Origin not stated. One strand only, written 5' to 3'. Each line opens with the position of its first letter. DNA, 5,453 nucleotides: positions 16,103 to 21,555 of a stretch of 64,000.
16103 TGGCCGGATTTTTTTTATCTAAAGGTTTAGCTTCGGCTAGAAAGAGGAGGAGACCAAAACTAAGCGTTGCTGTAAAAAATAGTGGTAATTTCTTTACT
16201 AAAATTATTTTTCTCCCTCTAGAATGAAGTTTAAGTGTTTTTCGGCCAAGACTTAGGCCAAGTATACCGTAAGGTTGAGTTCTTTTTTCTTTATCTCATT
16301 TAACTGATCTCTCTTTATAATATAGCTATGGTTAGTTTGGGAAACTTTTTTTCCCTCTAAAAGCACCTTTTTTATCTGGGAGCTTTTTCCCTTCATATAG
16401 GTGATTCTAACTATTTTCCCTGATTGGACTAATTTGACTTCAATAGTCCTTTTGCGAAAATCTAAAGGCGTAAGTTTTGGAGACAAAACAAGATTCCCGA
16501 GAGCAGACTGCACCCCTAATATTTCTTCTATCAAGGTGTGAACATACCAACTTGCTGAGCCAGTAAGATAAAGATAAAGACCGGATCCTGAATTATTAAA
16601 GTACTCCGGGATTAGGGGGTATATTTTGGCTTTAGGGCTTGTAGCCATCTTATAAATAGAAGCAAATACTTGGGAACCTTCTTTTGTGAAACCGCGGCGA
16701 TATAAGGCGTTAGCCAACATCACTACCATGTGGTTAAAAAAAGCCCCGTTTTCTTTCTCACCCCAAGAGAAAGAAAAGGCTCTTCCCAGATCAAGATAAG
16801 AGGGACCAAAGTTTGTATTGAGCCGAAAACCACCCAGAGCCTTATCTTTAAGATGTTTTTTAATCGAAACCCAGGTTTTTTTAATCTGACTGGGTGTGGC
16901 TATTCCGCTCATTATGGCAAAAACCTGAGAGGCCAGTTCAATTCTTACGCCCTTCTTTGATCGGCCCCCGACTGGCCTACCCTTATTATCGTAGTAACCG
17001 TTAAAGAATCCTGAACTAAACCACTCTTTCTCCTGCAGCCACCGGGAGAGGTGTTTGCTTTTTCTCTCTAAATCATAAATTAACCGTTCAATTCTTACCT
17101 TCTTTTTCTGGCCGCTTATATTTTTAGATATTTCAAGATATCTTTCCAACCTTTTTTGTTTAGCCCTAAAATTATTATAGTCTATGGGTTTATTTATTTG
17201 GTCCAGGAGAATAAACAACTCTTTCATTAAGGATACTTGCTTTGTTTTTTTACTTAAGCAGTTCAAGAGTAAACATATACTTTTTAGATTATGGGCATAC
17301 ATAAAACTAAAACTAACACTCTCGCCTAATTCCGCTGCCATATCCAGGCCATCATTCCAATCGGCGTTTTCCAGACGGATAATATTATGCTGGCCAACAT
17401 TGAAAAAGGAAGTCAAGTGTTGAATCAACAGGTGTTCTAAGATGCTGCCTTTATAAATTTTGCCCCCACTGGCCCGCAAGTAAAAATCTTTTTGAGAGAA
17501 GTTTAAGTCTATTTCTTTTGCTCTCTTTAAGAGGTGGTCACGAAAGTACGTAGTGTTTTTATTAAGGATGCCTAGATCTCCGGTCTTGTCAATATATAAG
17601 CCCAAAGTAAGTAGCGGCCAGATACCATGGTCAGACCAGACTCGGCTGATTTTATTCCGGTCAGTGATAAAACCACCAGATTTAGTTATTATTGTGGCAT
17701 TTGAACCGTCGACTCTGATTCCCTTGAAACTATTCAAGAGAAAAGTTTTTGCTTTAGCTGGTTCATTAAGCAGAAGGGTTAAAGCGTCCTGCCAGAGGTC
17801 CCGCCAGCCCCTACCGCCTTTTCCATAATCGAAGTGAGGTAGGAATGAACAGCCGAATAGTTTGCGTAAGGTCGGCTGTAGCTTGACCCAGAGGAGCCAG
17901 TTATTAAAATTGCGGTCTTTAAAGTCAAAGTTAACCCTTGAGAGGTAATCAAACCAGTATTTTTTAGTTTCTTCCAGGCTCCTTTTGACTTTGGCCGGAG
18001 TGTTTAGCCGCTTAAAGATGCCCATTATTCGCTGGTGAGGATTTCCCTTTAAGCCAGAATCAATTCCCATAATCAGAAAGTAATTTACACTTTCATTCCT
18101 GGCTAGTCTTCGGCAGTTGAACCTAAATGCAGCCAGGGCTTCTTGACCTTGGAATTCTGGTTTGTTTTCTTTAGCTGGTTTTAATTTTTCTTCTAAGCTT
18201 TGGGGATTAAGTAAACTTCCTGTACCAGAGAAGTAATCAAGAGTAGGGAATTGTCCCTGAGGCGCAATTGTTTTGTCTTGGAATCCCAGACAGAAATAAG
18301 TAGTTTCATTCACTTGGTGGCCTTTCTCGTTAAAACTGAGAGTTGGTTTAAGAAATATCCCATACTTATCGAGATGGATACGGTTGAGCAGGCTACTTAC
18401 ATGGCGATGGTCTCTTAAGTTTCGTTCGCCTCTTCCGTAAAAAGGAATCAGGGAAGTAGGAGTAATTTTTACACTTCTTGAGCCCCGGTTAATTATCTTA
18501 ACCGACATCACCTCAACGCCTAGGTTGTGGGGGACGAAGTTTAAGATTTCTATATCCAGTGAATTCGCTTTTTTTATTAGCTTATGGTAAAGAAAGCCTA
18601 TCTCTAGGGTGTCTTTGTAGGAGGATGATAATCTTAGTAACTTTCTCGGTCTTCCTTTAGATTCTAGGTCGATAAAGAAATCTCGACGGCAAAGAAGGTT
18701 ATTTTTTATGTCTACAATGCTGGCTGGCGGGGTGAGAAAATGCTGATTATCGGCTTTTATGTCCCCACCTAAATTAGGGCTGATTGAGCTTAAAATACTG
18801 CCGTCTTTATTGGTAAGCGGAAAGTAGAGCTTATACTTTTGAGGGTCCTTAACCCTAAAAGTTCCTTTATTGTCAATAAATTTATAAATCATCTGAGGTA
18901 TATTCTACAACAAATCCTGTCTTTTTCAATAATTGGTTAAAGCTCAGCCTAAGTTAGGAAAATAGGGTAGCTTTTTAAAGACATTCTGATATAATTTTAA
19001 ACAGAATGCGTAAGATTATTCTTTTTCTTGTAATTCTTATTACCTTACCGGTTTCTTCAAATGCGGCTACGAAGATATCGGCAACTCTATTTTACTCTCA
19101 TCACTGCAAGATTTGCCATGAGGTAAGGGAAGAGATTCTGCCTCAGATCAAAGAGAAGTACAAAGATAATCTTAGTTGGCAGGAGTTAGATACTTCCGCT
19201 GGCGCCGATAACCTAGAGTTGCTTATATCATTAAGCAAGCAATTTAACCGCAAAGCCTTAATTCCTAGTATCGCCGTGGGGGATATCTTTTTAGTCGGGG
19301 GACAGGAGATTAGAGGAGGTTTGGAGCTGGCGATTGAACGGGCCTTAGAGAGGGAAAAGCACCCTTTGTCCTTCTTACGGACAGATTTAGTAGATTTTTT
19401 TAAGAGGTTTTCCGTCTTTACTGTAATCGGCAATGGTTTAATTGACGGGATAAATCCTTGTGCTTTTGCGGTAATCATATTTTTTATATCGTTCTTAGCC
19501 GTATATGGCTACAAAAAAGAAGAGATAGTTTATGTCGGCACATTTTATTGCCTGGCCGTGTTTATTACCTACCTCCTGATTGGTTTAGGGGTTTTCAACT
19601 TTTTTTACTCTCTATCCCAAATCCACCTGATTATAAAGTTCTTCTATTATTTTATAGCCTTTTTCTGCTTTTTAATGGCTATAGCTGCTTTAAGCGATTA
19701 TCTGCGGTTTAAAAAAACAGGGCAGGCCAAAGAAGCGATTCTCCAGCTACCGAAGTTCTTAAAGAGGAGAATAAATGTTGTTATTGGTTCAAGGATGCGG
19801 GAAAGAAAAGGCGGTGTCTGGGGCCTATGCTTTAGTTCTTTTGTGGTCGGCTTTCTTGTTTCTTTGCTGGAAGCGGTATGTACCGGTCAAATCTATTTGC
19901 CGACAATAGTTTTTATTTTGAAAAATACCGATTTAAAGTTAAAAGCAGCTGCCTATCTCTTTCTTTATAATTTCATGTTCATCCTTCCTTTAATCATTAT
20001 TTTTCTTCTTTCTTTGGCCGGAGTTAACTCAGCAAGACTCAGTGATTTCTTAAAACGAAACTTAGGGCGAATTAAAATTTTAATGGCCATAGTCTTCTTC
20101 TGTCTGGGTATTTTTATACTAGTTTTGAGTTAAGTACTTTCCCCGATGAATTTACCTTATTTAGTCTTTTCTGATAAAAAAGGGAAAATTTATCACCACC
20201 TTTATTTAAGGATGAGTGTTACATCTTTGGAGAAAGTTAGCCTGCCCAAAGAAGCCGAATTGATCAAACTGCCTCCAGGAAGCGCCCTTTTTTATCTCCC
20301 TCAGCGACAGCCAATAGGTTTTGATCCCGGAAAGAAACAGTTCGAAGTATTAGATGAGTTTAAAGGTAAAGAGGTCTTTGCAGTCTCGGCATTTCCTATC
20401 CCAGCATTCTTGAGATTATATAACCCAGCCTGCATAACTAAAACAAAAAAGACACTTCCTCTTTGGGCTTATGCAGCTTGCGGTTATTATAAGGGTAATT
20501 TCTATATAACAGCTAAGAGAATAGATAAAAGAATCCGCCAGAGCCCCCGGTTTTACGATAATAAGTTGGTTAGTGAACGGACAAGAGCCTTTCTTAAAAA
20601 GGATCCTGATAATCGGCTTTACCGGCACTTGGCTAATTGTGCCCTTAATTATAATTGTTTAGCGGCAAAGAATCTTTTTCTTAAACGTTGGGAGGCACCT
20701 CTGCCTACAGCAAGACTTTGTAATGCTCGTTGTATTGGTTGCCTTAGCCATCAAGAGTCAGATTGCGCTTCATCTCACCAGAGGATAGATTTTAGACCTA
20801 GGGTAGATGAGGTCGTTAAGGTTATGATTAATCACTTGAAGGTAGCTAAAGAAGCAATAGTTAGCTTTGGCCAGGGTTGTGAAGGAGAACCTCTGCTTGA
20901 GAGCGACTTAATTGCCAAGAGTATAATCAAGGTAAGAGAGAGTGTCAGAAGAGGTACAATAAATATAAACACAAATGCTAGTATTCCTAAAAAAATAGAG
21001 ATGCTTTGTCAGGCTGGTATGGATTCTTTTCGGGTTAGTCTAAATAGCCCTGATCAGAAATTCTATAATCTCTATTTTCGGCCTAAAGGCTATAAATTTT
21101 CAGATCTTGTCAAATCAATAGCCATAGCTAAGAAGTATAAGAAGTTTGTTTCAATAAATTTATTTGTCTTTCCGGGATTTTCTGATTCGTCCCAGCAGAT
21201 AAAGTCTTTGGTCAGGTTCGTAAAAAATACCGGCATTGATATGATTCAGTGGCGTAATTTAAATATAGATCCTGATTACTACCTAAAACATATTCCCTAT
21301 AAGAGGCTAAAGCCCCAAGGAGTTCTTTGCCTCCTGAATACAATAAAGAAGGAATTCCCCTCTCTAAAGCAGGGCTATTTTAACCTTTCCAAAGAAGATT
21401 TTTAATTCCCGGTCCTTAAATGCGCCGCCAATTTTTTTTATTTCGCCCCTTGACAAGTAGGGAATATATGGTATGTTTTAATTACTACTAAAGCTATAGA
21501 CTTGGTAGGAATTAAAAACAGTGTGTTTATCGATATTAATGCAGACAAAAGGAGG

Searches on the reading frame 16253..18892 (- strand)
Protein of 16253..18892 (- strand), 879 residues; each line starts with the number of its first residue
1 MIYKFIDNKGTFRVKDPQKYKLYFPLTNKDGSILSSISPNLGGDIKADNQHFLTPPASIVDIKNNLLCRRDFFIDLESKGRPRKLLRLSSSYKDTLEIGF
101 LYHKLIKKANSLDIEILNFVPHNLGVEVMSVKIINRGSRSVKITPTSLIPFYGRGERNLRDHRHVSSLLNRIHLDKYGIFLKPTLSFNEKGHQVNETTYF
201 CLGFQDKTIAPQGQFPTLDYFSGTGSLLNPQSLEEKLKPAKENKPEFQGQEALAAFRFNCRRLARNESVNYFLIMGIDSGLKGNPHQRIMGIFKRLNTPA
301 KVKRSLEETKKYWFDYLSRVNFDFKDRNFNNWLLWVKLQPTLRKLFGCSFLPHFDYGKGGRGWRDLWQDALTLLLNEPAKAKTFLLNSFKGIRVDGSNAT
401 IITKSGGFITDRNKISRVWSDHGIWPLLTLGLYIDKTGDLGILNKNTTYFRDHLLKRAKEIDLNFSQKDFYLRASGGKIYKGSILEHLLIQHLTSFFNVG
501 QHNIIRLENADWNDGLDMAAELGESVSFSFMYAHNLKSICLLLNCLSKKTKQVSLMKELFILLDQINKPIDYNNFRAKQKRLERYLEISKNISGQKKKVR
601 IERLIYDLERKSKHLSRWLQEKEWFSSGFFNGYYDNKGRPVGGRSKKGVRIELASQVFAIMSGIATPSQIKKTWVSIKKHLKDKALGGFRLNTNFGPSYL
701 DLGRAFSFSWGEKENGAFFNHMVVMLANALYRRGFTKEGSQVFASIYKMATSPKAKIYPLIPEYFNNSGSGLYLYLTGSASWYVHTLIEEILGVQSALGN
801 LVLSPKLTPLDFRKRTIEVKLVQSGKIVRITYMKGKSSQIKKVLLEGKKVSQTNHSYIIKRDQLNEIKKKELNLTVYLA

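Call 93: search_protein_families(library=pfam, proteins=[window:16253-18892:-], max_evalue=0.00001)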
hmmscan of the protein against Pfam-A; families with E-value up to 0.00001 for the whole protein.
window:16253-18892:- (879 aa): 1 family
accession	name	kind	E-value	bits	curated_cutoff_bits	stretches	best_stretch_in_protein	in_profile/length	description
PF17167.11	Glyco_hydro_94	-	3.3e-32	112.2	27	2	608-793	228-420/420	Glycosyl hydrolase 94 superfamily, catalytic domain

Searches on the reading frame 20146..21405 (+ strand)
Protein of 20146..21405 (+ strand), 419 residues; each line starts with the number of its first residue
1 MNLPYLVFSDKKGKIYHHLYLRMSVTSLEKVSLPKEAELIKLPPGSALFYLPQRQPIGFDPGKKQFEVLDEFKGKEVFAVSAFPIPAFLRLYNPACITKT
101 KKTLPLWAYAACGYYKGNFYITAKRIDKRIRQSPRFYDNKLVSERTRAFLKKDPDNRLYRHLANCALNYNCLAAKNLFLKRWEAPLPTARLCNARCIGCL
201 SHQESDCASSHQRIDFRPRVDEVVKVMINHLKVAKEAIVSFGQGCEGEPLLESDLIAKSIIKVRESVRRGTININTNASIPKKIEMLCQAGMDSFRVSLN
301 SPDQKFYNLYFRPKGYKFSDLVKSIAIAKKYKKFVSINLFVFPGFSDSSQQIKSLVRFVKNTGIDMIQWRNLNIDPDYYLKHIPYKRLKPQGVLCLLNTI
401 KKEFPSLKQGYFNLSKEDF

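Call 93: search_protein_families(library=pfam, proteins=[window:20146-21405:+], max_evalue=0.00001)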
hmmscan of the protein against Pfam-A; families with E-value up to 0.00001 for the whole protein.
window:20146-21405:+ (419 aa): 1 family
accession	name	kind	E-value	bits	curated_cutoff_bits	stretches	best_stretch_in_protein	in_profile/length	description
PF04055.27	Radical_SAM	-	2.3e-14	54.3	29.5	1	188-349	3-158/166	Radical SAM superfamily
